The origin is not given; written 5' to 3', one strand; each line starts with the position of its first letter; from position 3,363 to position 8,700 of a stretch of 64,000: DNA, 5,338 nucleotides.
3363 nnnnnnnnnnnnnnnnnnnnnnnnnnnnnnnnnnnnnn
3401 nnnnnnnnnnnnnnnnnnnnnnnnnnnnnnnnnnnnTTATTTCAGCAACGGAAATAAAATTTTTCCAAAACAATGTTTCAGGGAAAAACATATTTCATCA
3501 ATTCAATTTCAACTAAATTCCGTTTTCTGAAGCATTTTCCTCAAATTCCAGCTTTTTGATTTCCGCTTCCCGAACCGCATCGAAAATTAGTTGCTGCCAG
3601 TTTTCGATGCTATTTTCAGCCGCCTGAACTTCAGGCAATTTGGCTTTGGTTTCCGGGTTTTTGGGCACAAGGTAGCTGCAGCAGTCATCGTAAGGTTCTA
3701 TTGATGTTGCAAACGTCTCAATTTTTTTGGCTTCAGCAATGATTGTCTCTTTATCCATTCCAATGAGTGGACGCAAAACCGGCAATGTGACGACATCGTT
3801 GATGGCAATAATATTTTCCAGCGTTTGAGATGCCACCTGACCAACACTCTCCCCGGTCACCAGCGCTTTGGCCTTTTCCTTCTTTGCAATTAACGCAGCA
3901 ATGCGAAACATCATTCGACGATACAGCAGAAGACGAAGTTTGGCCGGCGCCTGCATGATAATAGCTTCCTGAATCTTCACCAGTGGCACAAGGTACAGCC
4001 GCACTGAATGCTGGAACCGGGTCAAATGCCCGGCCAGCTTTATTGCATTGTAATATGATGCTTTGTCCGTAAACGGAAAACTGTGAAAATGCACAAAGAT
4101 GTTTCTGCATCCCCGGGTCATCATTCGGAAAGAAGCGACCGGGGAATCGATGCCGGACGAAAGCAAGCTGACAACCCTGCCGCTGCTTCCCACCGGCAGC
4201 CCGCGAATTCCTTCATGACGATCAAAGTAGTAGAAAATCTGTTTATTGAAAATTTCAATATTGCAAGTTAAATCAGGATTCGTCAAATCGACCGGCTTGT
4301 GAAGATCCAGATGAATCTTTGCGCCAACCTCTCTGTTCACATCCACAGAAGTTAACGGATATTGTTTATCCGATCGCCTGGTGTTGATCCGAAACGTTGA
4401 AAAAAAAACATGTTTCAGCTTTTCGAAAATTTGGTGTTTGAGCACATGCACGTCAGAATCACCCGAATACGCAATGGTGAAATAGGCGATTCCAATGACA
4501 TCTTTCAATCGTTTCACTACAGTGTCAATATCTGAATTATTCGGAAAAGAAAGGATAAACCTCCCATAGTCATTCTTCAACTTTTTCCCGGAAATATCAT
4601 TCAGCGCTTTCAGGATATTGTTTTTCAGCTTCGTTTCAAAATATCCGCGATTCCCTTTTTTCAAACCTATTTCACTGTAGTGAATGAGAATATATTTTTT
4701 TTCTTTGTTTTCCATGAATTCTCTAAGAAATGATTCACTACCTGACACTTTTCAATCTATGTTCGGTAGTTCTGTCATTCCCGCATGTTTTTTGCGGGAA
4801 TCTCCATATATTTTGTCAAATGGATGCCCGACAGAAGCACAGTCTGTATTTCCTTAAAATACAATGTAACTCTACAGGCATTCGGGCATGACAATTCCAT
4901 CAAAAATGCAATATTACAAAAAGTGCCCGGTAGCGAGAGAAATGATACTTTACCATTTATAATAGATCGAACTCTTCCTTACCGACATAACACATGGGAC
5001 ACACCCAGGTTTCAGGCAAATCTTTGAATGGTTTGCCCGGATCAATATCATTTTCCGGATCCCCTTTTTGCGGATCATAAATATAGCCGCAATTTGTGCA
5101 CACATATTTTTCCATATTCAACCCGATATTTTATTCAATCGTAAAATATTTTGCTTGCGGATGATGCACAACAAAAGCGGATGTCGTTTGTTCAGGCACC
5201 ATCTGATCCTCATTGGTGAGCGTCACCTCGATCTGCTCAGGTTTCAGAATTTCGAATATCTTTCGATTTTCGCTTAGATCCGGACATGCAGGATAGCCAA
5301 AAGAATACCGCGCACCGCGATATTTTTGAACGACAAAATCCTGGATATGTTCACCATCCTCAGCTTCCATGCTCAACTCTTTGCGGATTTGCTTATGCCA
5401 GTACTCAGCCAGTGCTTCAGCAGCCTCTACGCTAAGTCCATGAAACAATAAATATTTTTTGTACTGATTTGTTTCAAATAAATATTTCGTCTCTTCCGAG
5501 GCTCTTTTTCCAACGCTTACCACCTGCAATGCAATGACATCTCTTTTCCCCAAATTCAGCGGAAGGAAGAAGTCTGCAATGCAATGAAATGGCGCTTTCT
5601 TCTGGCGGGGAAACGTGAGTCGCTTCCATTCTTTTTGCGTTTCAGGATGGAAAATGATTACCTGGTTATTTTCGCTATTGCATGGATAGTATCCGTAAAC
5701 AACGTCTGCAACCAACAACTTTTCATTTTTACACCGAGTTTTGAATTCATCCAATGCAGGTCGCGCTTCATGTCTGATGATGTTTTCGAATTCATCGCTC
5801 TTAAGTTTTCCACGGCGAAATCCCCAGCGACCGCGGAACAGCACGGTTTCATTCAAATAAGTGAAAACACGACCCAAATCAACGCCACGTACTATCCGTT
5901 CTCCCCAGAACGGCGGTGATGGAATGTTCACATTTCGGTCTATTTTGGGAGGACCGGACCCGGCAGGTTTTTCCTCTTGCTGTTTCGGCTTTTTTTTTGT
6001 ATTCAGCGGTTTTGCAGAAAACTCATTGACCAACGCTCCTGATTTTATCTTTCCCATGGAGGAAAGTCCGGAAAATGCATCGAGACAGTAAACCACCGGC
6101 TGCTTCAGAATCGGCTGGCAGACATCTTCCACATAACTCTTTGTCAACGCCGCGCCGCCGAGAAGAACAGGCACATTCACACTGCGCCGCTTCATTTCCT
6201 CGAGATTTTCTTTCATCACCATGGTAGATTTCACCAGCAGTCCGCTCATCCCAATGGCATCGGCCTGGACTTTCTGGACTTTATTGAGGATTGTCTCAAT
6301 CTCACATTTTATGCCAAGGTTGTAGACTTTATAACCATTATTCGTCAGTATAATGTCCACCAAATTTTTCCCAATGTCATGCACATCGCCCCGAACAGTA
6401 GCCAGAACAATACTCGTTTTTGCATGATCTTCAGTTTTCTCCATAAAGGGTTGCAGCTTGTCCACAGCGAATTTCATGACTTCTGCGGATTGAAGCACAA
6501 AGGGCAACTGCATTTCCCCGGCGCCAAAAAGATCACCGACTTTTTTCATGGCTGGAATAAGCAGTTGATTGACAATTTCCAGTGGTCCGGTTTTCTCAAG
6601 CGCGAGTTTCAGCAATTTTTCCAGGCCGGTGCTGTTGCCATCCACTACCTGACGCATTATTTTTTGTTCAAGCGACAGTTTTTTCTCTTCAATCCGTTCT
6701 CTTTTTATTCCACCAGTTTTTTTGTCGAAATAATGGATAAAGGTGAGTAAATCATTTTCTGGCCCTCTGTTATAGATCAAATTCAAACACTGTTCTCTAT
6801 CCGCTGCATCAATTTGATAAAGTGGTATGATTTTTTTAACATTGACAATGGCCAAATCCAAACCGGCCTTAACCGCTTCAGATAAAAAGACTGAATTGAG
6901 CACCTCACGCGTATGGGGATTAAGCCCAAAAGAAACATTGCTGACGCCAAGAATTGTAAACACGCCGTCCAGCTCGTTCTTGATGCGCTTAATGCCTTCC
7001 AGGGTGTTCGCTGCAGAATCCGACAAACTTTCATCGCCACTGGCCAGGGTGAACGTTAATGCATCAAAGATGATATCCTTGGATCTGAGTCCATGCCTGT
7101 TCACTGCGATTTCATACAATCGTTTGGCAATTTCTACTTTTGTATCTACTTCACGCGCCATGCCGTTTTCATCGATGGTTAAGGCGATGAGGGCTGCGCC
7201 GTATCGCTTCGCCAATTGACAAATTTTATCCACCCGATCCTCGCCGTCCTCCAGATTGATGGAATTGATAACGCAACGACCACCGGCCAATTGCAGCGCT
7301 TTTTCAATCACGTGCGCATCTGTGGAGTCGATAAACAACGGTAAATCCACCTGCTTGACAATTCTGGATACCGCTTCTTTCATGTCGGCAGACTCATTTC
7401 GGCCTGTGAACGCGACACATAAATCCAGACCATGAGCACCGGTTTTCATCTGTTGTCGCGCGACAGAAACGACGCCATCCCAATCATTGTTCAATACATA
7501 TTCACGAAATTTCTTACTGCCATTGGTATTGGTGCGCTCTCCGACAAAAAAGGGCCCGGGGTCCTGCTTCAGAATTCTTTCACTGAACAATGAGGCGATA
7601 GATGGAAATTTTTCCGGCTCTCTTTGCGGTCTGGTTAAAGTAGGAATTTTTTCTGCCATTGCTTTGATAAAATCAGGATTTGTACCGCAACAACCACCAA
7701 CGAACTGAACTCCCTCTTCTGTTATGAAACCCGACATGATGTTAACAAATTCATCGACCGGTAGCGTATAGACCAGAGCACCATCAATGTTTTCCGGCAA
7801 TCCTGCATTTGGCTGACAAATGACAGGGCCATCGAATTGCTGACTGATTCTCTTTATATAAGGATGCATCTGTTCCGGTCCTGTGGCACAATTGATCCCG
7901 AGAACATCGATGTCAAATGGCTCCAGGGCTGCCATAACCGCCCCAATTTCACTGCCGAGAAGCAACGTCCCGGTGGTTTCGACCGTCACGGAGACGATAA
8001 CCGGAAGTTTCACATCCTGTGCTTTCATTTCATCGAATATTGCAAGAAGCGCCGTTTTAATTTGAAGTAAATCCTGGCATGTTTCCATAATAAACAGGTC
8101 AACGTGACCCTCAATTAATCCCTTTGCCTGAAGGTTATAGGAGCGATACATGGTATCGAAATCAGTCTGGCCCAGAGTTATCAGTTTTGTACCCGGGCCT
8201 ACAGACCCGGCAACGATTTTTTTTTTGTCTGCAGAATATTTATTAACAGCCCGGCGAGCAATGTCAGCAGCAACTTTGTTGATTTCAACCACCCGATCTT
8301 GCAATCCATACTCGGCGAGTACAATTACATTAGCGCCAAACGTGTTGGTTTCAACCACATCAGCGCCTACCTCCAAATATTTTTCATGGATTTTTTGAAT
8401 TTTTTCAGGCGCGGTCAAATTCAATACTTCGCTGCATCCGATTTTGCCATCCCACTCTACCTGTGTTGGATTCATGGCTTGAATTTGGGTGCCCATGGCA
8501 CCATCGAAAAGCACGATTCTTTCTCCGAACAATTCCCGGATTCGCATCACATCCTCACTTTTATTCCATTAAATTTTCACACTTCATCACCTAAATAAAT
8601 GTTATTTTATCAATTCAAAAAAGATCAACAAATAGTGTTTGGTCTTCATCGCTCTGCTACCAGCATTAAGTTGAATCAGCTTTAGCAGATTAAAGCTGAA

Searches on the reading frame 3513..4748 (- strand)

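Call 33: search_protein_families(library=ncbifam, proteins=[window:3513-4748:-], max_evalue=1e-10)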
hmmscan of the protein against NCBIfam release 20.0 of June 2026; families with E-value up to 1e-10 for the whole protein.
window:3513-4748:- (411 aa): 2 families
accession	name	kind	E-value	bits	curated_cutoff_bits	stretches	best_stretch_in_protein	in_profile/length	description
TIGR00342.1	TIGR00342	equivalog_domain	8.8e-112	373.9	264.5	1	20-386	1-370/373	tRNA uracil 4-sulfurtransferase ThiI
NF006222.0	PRK08349.1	subfamily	6.3e-48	163.3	251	1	191-382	2-193/198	hypothetical protein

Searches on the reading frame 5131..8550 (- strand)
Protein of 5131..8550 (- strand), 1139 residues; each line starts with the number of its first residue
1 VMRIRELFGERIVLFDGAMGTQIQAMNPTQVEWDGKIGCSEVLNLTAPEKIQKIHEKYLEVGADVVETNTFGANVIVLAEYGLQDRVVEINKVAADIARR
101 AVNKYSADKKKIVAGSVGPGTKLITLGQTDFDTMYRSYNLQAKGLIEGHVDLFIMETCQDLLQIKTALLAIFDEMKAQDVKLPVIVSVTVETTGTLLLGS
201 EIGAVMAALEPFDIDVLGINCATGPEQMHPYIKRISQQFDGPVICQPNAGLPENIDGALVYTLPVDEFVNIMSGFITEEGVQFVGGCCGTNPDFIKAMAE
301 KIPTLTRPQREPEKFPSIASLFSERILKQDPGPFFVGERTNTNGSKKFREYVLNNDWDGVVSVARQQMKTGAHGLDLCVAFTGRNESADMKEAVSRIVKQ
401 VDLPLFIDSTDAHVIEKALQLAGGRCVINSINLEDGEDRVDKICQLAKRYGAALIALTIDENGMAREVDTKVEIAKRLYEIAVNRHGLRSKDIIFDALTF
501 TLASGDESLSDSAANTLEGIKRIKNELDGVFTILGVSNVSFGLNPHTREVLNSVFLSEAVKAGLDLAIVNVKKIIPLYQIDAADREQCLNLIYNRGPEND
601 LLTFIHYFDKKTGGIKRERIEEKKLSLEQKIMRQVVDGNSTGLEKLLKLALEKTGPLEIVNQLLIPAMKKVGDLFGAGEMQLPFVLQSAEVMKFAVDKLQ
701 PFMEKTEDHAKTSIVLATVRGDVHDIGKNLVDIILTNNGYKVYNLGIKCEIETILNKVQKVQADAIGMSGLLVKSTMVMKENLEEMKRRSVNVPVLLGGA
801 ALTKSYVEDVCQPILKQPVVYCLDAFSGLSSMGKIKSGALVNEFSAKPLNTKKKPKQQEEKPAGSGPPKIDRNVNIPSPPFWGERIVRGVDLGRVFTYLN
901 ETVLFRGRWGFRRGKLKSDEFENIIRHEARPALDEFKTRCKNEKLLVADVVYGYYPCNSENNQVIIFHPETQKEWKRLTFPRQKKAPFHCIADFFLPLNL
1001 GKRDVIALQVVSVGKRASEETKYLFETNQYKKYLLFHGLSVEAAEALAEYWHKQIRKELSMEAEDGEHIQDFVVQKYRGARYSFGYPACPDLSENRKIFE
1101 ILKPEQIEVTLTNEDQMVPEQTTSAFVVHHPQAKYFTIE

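Call 33: search_protein_families(library=ncbifam, proteins=[window:5131-8550:-], max_evalue=1e-10)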
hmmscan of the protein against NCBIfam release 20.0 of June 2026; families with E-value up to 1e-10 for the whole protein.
window:5131-8550:- (1139 aa): 14 families
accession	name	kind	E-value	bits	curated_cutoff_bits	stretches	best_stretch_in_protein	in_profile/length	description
TIGR02082.1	metH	equivalog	0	1192.3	1010.85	1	10-1138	3-1182/1182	methionine synthase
NF007024.0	PRK09490.1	equivalog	4.5e-229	763.4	1497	1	3-1138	11-1199/1234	methionine synthase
NF006396.0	PRK08645.1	equivalog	5.7e-78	262.5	453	1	1-309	1-291/611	bifunctional homocysteine S-methyltransferase/methylenetetrahydrofolate reductase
NF005719.0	PRK07535.1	domain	2.4e-51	174.4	259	1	336-582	4-240/268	methyltetrahydrofolate:corrinoid/iron-sulfur protein methyltransferase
NF005718.0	PRK07534.1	equivalog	3.5e-44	151.5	338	1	7-310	9-302/337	betaine--homocysteine S-methyltransferase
TIGR02370.1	pyl_corrinoid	subfamily_domain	6.3e-36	123.6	215.3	1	633-810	4-185/197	methyltransferase cognate corrinoid protein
NF007020.0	PRK09485.1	equivalog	3.5e-33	115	215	1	9-302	10-303/306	homocysteine S-methyltransferase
NF047996.1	corrin_MtgC_2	exception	2.7e-30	105.5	370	1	631-810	8-190/212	glycine betaine-specific corrinoid protein MtgC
NF047995.1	corrinoid_MtgC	exception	5.9e-30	104.3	310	1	631-810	8-193/215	glycine betaine-specific corrinoid protein MtgC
NF041607.1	dimeth_corrin_MtbC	equivalog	7.3e-29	100.7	350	1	650-810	20-183/203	dimethylamine corrinoid protein MtbC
NF040758.1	CODH_ACS_meth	exception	6.4e-25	88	370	1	336-577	7-239/261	carbon monoxide dehydrogenase/acetyl-CoA synthase methytransferase subunit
NF040669.1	MtaC2_Meth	equivalog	1.2e-24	87.1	450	1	629-814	44-230/267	methanol--corrinoid protein MtaC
NF040655.1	MtaC_Meth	equivalog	1.5e-23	83.2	420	1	629-809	37-217/253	methanol--corrinoid protein MtaC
NF052513.1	TransRegCarH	equivalog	4.7e-12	45.8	400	1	625-805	81-254/274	HTH-type transcriptional repressor CarH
